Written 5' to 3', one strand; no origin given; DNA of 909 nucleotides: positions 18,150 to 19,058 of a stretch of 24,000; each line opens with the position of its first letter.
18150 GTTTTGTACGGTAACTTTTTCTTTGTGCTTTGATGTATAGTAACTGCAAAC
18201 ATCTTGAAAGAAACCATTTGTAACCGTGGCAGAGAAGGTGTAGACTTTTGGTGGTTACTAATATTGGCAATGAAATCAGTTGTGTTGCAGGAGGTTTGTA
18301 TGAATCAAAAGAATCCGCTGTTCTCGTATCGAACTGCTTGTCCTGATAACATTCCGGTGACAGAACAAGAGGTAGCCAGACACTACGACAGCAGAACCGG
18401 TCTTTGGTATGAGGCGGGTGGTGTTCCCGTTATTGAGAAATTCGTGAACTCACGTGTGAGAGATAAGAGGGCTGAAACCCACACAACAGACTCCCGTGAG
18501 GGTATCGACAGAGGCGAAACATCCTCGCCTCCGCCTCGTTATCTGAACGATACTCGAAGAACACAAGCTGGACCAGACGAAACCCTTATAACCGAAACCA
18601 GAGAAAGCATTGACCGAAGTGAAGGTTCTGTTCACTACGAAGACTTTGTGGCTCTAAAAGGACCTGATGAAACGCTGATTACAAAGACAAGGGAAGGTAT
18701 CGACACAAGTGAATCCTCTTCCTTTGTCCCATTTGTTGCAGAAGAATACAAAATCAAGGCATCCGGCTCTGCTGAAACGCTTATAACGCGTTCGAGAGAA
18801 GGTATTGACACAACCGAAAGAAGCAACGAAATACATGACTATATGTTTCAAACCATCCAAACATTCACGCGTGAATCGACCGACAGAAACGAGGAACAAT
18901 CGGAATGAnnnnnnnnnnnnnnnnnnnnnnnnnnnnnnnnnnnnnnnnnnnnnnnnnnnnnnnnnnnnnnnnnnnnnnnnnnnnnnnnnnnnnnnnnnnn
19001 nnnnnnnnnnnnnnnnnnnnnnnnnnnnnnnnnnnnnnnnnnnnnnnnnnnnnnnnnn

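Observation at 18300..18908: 202-aa precursor with five tandem core motifs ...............: a multi-core graspetide substrate with a motif I cannot assign to a named group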

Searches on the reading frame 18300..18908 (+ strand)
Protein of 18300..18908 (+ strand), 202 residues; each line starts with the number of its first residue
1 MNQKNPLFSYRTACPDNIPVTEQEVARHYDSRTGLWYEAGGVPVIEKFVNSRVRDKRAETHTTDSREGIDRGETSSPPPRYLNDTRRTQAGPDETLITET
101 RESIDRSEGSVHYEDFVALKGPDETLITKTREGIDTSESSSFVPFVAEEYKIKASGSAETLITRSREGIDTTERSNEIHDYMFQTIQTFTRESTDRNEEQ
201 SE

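Call 6: search_protein_families(library=pfam, proteins=[window:18300-18908:+], max_evalue=0.01)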
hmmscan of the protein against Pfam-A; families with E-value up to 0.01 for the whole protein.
window:18300-18908:+ (202 aa): 0 families

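Call 7: search_protein_families(library=ncbifam, proteins=[window:18300-18908:+], max_evalue=0.01)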
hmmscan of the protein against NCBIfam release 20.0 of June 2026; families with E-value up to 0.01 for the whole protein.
window:18300-18908:+ (202 aa): 0 families

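Call 8: find_homologous_proteins(query=window:18300-18905:+, max_evalue=0.01)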
Query window:18300-18905:+ (202 aa): 29 proteins with E <= 0.01 among 98 candidates.
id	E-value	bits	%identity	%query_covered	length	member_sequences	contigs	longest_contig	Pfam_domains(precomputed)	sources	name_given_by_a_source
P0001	3.6e-127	440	100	100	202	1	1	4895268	-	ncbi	-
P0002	1.8e-37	147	38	98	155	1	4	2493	-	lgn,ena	-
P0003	7.6e-36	142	39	87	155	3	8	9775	-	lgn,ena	-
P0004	3.3e-34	137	38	99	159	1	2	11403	-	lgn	-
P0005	6.3e-33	133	38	98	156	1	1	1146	-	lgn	-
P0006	3.8e-30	124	39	99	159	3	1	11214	-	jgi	jgi:hypothetical protein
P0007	9.1e-29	119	37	98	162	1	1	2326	-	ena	-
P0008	2.1e-28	118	38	99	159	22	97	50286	-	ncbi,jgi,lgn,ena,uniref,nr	ncbi:hypothetical protein [Lutispora thermophila]|jgi:hypothetical protein|uniref:Uncharacterized pr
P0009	2.0e-27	115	38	99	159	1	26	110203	-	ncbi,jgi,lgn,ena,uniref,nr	ncbi:hypothetical protein PQ744_12410 [Thermoanaerobacterium thermosaccharolyticum]|jgi:hypothetical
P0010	1.1e-26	112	40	87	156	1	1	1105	-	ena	-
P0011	1.6e-26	112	44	98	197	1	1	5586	-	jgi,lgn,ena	-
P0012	3.1e-26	111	38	99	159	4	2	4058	-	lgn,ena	-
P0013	2.7e-25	108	39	98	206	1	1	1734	-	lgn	-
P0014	3.2e-25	107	38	98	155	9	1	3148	-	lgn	-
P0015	4.9e-25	107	38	100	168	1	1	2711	-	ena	-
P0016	6.4e-25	106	42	87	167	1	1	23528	-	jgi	-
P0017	3.7e-24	104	40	98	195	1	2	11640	-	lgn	-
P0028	2.6e-13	69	37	68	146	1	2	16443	-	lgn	-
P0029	1.0e-7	50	34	86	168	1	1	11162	-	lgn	-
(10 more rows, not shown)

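Call 25: find_encoding_contigs(protein=P0001, flank=10000, max_places=3)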
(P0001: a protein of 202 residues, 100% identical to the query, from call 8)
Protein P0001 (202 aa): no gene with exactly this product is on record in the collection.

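Call 26: find_encoding_contigs(protein=P0008, flank=8000, max_places=4)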
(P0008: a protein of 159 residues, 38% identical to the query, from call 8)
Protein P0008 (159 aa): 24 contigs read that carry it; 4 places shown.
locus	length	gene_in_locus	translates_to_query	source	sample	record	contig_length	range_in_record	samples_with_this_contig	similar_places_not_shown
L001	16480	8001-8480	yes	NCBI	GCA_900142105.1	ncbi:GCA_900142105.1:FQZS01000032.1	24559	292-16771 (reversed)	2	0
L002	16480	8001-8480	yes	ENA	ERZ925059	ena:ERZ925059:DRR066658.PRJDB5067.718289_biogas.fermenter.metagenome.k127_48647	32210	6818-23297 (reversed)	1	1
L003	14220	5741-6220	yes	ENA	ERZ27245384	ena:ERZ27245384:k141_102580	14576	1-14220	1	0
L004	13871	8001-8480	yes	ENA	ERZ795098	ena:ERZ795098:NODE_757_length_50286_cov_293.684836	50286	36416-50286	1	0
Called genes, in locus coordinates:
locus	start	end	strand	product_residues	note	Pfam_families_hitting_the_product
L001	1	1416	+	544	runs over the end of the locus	PF13177:DNA_pol3_delta2, PF00004:AAA, PF07728:AAA_5 (faint), PF13401:AAA_22 (weak), PF21960:RCF1-5-like_lid (weak), PF22608:DNAX_ATPase_lid, PF12169:DNA_pol3_gamma3, PF20964:DnaX_C (weak)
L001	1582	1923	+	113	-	PF02575:YbaB_DNA_bd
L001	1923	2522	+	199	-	PF21176:RecR_HhH, PF02132:RecR_ZnF (weak), PF13662:Toprim_4, PF01751:Toprim, PF21175:RecR_C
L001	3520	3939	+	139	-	PF00892:EamA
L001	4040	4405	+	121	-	PF06803:DUF1232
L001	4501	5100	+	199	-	PF21805:Imm5_like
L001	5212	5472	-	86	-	PF01527:HTH_Tnp_1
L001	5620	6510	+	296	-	-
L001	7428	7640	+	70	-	-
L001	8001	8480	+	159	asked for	-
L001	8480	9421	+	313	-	PF08443:RimK (weak)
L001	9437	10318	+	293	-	-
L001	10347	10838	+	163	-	-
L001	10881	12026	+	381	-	PF14022:DUF4238, PF02810:SEC-C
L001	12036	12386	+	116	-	-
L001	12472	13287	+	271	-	PF11185:DUF2971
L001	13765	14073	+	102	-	-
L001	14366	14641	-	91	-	-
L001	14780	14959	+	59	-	-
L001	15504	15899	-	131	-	PF05635:23S_rRNA_IVP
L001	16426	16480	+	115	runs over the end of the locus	?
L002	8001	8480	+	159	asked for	-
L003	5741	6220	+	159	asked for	-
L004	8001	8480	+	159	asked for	-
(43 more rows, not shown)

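Call 29: search_protein_families(library=padloc, proteins=[window:18300-18908:+, L001:9437-10318:+, L001:10347-10838:+, L001:10881-12026:+, L001:12036-12386:+, L001:12472-13287:+], max_evalue=0.01)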
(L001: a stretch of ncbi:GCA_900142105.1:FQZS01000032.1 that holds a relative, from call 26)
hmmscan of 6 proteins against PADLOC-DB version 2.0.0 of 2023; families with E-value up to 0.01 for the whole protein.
window:18300-18908:+ (202 aa): 0 families

L001:9437-10318:+ (293 aa): 2 families
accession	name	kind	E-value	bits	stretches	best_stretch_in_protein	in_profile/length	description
PDLC03863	LmuB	-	6.6e-05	19.8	1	222-287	244-308/610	-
PDLC00249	LmuB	-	9.1e-05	19.3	1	200-286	170-258/565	AAA ATPase domain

L001:10347-10838:+ (163 aa): 0 families

L001:10881-12026:+ (381 aa): 5 families
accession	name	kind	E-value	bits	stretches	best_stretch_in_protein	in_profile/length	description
PDLC00865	E2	-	2.7e-08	31.5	1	299-352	155-207/219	E2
PDLC00872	E2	-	1.7e-07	28.9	1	295-352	149-204/216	E2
PDLC00833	E1-E2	-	2.7e-07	28.3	1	295-349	153-205/222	E1-E2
PDLC00871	E2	-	7.2e-05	20.6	1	290-344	147-198/241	E2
PDLC04917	PDC-S12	-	0.00019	19.4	1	316-335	198-217/218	-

L001:12036-12386:+ (116 aa): 0 families

L001:12472-13287:+ (271 aa): 4 families
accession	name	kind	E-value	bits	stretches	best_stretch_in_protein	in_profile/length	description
PDLC04990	PDC-S31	-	7.8e-50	168.1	1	25-262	4-251/259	-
PDLC04992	PDC-S31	-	8.6e-42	141.4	1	52-242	4-189/220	-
PDLC04994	PDC-S31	-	8e-28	95.5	2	69-261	82-265/273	-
PDLC04991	PDC-S31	-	1.3e-26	91.6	1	30-261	2-194/208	-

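Call 41: search_protein_families(library=pfam, proteins=[L001:9437-10318:+, L001:10347-10838:+], max_evalue=5)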
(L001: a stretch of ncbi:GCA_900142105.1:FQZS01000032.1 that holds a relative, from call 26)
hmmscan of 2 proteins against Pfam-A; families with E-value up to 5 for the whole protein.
L001:9437-10318:+ (293 aa): 16 families
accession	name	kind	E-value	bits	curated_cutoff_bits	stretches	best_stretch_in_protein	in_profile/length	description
PF23067.1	MG280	-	0.0012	18.9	27.4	1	194-291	17-110/259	Uncharacterised protein MG280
PF03961.19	FapA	-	0.0046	17.1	31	1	221-289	152-227/272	Flagellar Assembly Protein A beta solenoid domain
PF01519.22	DUF16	-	0.0077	17.1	40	1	210-285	28-103/104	Protein of unknown function DUF16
PF06810.17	Phage_scaffold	-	0.013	15.9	35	1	224-281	40-93/170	Phage capsid assembly scaffolding protein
PF04782.17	DUF632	-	0.04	13.6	25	1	224-267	141-184/317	Protein of unknown function (DUF632)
PF05377.16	FlaC_arch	-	0.045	14.6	27.8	2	254-288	3-37/55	Flagella accessory protein C (FlaC)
PF04922.18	DIE2_ALG10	-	0.053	13.2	27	1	53-109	181-237/391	DIE2/ALG10 family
PF17107.11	SesA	-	0.066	13.8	26.3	1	197-281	2-83/122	N-terminal domain on NACHT_NTPase and P-loop NTPases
PF20302.4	HisK-N-like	-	0.077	13.7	27.8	1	228-289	37-98/132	HisK-N-like globin domain of the ASK signalosome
PF25764.1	KIF21A_4th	-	0.17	11.9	33.1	1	220-287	23-90/183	KIF21A-like domain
PF20712.2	CyanoTRADDas_TM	-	0.2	12.2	24.3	1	184-210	3-29/68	Cyanobacterial TRADD-N associated 2-Transmembrane domain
PF04932.20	Wzy_C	-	0.36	11.1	31.7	0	90-244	19-95/149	O-Antigen ligase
PF09177.16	STX6_10_61_N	-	0.64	11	29.4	1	228-290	8-66/99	Syntaxin 6/10/61, N-terminal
PF04210.18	MtrG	-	0.64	10.4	27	0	272-289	10-27/64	Tetrahydromethanopterin S-methyltransferase, subunit G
PF10779.14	XhlA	-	3.2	8.4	34.7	0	71-91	14-34/67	Haemolysin XhlA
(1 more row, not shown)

L001:10347-10838:+ (163 aa): 0 families

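Call 45: find_related_loci(query=A1, collection=genome_contigs, flank=10000)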
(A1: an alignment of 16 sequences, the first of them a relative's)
Query A1 (202 aa) in genome_contigs; peptide patterns used: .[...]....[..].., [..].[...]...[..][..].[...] (x = any residue, [..] = any of these).
33 stretches matched a pattern; 5 encode a relative of the query (tblastn E <= 1e-3); 5 distinct loci.
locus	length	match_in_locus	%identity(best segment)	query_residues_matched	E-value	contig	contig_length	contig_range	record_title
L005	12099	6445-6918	38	1-199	8e-29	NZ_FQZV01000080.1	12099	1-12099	Geosporobacter subterraneus DSM 17957, whole genome shotgun sequence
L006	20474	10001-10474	38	1-199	1e-28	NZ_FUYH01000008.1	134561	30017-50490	Caloramator quimbayensis strain USBA 833, whole genome shotgun sequence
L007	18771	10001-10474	38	1-199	2e-28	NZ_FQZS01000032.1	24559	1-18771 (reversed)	Lutispora thermophila DSM 19022, whole genome shotgun sequence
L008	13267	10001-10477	38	3-175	2e-23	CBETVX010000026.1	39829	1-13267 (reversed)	MAG TPA_asm: uncultured Eubacteriales bacterium isolate SRR13515399_binner123_Refined_12 genome assembly, contig: ERZ250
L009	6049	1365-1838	36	3-199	2e-22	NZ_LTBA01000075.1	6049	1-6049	Clostridium tepidiprofundi DSM 19306 CLTE_contig000075, whole genome shotgun sequence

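Call 50: find_encoding_contigs(protein=P0016, flank=10000, max_places=2)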
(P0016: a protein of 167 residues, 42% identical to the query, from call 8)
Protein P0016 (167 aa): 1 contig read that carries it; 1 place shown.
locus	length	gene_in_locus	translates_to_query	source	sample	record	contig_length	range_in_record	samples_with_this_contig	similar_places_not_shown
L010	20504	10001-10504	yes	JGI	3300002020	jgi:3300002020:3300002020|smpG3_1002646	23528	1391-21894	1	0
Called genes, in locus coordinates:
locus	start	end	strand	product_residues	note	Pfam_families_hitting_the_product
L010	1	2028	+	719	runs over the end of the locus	PF27165:TnsB_N, PF27135:HTH_TnsB, PF09299:Mu-transpos_C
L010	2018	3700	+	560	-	PF05621:TniB, PF13401:AAA_22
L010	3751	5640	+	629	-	PF06527:TniQ, PF15978:TnsD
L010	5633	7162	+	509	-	PF18623:TnsE_C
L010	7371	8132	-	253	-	-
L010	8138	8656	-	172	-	-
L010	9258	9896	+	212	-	-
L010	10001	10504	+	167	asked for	-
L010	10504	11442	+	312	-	PF21068:ATPgraspMvdD (faint)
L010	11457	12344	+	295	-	-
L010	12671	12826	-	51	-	-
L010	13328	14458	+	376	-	PF03235:GmrSD_N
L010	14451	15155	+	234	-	-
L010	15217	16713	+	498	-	PF07669:Eco57I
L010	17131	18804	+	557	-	PF18476:PIN_8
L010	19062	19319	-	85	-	-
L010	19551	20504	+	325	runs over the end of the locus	PF00356:LacI, PF00532:Peripla_BP_1, PF13407:Peripla_BP_4, PF13377:Peripla_BP_3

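Call 51: find_encoding_contigs(protein=P0028, flank=10000, max_places=2)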
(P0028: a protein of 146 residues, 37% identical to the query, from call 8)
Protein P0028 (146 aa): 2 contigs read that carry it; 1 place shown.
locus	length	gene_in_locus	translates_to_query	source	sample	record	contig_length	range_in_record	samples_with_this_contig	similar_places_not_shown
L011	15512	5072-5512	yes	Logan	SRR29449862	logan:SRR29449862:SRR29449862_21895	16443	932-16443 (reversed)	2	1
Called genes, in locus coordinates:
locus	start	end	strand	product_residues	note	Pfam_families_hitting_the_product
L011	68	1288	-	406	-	PF14659:Phage_int_SAM_3, PF00589:Phage_integrase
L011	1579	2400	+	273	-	PF18144:SMODS, PF01909:NTP_transf_2 (weak)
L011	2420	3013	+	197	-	PF18186:SLATT_4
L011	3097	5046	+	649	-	-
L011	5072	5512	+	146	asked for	-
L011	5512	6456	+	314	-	-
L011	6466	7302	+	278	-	-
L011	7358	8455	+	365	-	-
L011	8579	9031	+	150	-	-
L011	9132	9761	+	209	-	-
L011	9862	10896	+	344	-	-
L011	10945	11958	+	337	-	PF01661:Macro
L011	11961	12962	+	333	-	-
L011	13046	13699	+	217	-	-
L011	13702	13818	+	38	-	-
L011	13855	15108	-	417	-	PF00817:IMS, PF11798:IMS_HHH (weak), PF21999:IMS_HHH_1 (weak), PF11799:IMS_C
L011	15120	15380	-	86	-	-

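Call 52: find_encoding_contigs(protein=P0029, flank=10000, max_places=2)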
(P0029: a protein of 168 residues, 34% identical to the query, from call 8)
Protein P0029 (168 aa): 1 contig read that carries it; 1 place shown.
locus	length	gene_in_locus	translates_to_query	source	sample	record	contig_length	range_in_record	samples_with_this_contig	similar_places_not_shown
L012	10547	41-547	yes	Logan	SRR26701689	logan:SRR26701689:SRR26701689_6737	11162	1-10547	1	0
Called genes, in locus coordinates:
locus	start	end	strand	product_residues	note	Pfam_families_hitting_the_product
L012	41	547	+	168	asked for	-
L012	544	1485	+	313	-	PF21068:ATPgraspMvdD (faint), PF08443:RimK (weak)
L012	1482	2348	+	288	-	-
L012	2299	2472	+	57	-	-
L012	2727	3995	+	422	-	-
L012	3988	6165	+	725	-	PF01551:Peptidase_M23 (weak)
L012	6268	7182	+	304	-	PF13585:CHU_C (weak), PF18962:Por_Secre_tail, PF13860:FlgD_ig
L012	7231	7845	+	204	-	PF22115:T6SS_Tse3_cat (weak)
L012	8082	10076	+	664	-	PF18962:Por_Secre_tail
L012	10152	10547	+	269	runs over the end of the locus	PF01522:Polysacc_deac_1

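Call 53: find_encoding_contigs(protein=P0017, flank=10000, max_places=2)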
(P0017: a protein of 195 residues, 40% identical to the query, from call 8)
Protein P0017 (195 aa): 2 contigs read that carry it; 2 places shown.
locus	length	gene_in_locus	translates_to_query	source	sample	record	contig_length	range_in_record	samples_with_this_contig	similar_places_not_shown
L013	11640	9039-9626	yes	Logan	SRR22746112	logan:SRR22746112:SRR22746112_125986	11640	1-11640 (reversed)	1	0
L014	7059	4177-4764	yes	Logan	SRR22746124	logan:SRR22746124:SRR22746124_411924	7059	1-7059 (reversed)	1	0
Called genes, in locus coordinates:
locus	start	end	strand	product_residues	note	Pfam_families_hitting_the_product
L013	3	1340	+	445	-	?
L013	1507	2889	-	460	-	-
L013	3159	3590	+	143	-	-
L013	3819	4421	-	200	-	-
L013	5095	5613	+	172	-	PF18186:SLATT_4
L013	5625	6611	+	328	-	-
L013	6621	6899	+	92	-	-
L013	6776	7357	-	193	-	-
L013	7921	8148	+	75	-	-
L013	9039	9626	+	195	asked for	-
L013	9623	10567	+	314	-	-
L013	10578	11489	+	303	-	-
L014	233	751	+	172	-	PF18186:SLATT_4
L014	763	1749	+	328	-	-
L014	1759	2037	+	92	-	-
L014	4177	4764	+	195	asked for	-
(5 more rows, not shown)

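Call 59: list_cluster_members(proteins=[P0001, P0030, P0072, P0082, P0092, P0070])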
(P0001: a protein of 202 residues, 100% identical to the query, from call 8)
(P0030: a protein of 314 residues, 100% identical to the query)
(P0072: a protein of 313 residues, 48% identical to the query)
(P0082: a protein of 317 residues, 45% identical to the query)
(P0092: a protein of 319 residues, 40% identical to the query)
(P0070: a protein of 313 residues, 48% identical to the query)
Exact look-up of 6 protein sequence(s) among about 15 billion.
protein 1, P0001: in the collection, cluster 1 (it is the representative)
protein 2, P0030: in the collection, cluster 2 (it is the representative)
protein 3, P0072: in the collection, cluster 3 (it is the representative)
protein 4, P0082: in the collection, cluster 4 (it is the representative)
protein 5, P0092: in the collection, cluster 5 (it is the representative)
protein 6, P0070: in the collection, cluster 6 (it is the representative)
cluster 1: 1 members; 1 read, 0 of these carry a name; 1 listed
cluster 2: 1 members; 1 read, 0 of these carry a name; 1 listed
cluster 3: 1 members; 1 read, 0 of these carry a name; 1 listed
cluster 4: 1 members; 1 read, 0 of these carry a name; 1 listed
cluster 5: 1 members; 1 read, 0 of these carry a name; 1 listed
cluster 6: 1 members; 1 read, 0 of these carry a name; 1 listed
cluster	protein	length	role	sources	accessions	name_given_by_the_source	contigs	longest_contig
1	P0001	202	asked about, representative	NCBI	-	-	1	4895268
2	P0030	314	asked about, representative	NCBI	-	-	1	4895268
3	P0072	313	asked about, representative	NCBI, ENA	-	-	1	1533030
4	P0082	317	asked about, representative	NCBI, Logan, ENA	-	-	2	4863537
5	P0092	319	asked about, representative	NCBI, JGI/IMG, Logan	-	-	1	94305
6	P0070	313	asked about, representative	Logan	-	-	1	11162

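Call 68: search_protein_families(library=pfam, proteins=[L011:3097-5046:+, L011:7358-8455:+, L011:8579-9031:+, L011:9132-9761:+, L011:9862-10896:+, L013:5625-6611:+, L010:9258-9896:+, L010:14451-15155:+, L001:5620-6510:+, L012:2727-3995:+], max_evalue=0.001)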
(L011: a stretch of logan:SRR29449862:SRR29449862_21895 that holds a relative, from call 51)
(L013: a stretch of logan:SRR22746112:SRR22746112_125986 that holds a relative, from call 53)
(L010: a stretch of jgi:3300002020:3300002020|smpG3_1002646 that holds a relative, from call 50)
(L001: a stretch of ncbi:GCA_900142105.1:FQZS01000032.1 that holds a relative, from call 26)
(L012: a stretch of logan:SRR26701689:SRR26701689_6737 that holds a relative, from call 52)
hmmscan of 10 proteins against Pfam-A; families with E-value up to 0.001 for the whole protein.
L011:3097-5046:+ (649 aa): 0 families

L011:7358-8455:+ (365 aa): 0 families

L011:8579-9031:+ (150 aa): 0 families

L011:9132-9761:+ (209 aa): 0 families

L011:9862-10896:+ (344 aa): 0 families

L013:5625-6611:+ (328 aa): 0 families

L010:9258-9896:+ (212 aa): 0 families

L010:14451-15155:+ (234 aa): 0 families

L001:5620-6510:+ (296 aa): 0 families

L012:2727-3995:+ (422 aa): 0 families
